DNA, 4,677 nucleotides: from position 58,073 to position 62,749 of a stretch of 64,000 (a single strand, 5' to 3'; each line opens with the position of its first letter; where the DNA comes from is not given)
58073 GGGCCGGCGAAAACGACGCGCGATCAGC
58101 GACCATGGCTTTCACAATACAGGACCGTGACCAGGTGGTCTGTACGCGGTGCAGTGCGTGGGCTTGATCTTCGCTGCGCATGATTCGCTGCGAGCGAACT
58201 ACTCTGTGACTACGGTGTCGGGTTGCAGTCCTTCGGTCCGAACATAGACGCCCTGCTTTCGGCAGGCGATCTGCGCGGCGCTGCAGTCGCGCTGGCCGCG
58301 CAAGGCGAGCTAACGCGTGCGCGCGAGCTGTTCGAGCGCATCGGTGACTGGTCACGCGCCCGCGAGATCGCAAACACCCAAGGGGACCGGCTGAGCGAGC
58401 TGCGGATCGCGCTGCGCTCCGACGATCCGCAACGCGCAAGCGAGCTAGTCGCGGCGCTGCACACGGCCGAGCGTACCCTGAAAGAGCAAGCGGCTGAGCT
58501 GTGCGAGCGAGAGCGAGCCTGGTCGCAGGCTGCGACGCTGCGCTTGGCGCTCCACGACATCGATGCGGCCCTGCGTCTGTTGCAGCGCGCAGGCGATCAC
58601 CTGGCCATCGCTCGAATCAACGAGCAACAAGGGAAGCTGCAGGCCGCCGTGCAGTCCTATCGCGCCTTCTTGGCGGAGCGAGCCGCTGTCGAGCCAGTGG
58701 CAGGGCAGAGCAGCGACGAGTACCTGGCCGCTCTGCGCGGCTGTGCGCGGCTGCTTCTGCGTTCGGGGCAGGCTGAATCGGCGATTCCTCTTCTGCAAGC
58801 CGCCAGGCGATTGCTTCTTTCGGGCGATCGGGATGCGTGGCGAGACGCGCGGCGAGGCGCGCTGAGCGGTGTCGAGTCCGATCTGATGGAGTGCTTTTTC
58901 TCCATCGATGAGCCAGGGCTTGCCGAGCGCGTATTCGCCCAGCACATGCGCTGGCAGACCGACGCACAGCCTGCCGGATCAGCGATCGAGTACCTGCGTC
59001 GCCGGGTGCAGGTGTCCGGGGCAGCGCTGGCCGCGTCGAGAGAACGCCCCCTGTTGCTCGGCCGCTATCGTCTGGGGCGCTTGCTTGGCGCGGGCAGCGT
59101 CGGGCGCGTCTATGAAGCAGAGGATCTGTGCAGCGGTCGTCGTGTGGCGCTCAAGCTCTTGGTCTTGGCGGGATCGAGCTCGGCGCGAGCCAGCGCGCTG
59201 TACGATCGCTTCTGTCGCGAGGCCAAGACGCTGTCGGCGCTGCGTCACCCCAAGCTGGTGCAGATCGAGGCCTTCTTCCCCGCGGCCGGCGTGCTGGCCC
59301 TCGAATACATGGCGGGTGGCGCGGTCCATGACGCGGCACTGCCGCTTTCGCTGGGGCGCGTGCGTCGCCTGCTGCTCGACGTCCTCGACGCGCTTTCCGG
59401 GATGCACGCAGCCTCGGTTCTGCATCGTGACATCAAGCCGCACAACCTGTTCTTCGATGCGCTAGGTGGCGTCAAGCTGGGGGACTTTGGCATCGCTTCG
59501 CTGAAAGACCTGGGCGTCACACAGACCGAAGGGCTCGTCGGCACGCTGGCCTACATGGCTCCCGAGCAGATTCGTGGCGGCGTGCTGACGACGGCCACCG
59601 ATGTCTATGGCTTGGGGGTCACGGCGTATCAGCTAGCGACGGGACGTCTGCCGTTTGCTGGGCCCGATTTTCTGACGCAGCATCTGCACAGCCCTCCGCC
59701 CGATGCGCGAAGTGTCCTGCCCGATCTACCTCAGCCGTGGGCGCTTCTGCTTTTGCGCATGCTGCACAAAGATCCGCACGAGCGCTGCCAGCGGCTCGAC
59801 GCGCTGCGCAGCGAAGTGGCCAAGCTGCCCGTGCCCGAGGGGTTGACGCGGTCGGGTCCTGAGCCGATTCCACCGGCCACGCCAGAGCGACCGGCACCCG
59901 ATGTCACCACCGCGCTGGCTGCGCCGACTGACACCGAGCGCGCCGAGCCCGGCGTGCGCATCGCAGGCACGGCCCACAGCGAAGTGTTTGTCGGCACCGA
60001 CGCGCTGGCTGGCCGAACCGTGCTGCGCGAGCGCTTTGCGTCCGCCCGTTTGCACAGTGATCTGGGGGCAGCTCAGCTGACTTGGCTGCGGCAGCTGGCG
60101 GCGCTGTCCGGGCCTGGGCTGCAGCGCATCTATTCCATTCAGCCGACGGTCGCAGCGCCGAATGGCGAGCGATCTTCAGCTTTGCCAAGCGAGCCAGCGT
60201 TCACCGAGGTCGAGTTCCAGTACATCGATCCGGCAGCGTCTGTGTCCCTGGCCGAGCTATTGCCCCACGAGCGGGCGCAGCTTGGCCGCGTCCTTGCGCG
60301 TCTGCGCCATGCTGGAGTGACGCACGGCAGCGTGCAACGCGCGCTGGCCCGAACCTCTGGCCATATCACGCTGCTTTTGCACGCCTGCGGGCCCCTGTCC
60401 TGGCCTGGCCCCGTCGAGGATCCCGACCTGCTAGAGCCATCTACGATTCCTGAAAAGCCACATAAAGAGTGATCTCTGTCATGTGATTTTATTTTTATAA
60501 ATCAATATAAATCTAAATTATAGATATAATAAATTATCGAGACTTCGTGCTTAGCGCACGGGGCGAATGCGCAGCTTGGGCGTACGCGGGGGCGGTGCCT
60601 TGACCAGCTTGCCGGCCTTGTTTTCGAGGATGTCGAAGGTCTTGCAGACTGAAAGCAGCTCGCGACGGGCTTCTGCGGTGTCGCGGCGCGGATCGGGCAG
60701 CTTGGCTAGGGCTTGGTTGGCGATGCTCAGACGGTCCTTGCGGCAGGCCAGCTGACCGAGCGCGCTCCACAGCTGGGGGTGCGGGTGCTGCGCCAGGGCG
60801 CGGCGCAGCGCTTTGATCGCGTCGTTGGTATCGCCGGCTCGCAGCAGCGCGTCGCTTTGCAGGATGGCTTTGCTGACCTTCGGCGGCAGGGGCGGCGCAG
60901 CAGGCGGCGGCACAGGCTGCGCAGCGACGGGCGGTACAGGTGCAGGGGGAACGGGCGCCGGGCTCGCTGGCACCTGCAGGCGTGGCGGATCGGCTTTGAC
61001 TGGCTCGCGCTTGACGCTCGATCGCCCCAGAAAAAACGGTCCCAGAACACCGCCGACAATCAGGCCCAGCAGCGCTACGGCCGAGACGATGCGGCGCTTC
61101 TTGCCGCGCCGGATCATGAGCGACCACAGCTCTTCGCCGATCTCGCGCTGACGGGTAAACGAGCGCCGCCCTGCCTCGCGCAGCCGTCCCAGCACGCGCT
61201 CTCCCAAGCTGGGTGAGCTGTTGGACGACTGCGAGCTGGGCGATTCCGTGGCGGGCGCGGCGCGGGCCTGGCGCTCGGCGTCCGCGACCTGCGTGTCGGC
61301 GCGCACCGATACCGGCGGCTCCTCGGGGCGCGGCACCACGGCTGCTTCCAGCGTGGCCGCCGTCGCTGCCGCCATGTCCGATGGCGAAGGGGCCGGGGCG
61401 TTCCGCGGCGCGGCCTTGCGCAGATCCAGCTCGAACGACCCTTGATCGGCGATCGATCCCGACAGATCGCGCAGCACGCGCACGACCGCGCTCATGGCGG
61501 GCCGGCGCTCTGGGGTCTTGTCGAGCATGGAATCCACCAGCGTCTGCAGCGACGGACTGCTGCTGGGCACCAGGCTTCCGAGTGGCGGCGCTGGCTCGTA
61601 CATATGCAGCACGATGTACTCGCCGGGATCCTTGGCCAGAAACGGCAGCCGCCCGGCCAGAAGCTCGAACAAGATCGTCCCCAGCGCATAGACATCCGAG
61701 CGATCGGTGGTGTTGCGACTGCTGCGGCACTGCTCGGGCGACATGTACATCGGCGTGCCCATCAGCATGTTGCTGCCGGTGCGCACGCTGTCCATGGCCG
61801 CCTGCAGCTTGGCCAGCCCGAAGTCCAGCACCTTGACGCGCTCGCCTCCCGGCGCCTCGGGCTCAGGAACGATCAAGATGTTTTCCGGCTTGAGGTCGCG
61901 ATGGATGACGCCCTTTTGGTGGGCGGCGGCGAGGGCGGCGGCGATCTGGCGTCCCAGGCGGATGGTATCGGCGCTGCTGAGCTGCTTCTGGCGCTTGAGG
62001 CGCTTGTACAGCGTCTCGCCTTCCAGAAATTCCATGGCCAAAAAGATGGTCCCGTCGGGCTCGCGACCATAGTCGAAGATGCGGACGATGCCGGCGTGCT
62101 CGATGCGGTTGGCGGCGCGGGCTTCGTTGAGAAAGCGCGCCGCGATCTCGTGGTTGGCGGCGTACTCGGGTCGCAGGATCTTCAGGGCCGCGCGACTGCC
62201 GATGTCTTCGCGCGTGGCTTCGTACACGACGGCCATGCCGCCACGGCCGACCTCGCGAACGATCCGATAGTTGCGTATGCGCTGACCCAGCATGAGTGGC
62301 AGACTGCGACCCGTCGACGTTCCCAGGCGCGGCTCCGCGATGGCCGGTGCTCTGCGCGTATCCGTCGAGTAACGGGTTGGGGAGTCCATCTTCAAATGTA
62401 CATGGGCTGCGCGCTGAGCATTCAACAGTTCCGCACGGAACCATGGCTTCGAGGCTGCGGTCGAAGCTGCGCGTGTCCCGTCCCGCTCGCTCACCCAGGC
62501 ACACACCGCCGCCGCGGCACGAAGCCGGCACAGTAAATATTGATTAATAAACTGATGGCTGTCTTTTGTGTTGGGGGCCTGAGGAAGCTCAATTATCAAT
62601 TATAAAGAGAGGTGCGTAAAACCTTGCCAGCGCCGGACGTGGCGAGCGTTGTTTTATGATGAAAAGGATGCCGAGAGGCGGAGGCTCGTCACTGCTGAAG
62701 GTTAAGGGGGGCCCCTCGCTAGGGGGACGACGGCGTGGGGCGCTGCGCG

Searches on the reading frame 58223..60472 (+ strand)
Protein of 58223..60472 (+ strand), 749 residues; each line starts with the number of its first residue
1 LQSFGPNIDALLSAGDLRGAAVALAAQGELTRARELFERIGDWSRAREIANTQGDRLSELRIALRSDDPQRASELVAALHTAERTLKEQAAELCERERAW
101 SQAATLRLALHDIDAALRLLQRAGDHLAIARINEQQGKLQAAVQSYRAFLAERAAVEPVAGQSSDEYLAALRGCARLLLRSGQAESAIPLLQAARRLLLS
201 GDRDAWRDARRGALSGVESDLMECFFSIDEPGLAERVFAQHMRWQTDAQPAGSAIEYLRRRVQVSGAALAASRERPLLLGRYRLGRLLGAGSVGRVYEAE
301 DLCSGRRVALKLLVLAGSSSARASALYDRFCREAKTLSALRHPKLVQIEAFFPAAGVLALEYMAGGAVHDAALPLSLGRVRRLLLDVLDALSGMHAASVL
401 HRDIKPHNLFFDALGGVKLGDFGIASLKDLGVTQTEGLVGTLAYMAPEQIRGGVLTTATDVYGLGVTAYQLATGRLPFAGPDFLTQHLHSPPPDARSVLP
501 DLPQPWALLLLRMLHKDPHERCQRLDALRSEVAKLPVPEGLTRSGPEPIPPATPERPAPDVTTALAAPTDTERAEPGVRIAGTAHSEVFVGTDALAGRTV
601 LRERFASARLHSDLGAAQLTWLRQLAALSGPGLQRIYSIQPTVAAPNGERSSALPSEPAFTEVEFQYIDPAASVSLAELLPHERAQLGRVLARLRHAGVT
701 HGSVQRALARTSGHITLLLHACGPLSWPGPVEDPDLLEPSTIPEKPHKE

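Call 100: search_protein_families(library=pfam, proteins=[window:58223-60472:+], max_evalue=0.0001)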
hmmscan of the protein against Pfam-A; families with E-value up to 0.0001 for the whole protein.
window:58223-60472:+ (749 aa): 3 families
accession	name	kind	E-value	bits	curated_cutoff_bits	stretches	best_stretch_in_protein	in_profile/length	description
PF00069.31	Pkinase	-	8.8e-42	143.7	31.7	1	282-530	1-260/263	Protein kinase domain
PF07714.23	PK_Tyr_Ser-Thr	-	9.7e-23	81.2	23.1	1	284-522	3-249/258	Protein tyrosine and serine/threonine kinase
PF14531.12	Kinase-like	-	6.1e-06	26.1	25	1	383-521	148-289/289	Kinase-like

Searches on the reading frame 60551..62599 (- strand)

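Call 100: search_protein_families(library=pfam, proteins=[window:60551-62599:-], max_evalue=0.0001)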
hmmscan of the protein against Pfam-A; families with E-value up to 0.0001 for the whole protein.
window:60551-62599:- (682 aa): 6 families
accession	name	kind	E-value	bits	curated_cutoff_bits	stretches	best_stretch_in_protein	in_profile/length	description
PF00069.31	Pkinase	-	9.8e-50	169.8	31.7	1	111-373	1-258/263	Protein kinase domain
PF07714.23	PK_Tyr_Ser-Thr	-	4.4e-31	108.6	23.1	1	113-376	3-258/258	Protein tyrosine and serine/threonine kinase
PF01636.29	APH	-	8.9e-09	35.9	23.2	0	125-228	13-109/239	Phosphotransferase enzyme family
PF14559.12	TPR_19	-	1.8e-05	25.4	25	1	585-645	1-62/68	Tetratricopeptide repeat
PF13428.12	TPR_14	-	1.9e-05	25.3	23.5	1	583-617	9-44/44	Tetratricopeptide repeat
PF13432.12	TPR_16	-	2.2e-05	25.2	32.7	1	581-624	3-47/65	Tetratricopeptide repeat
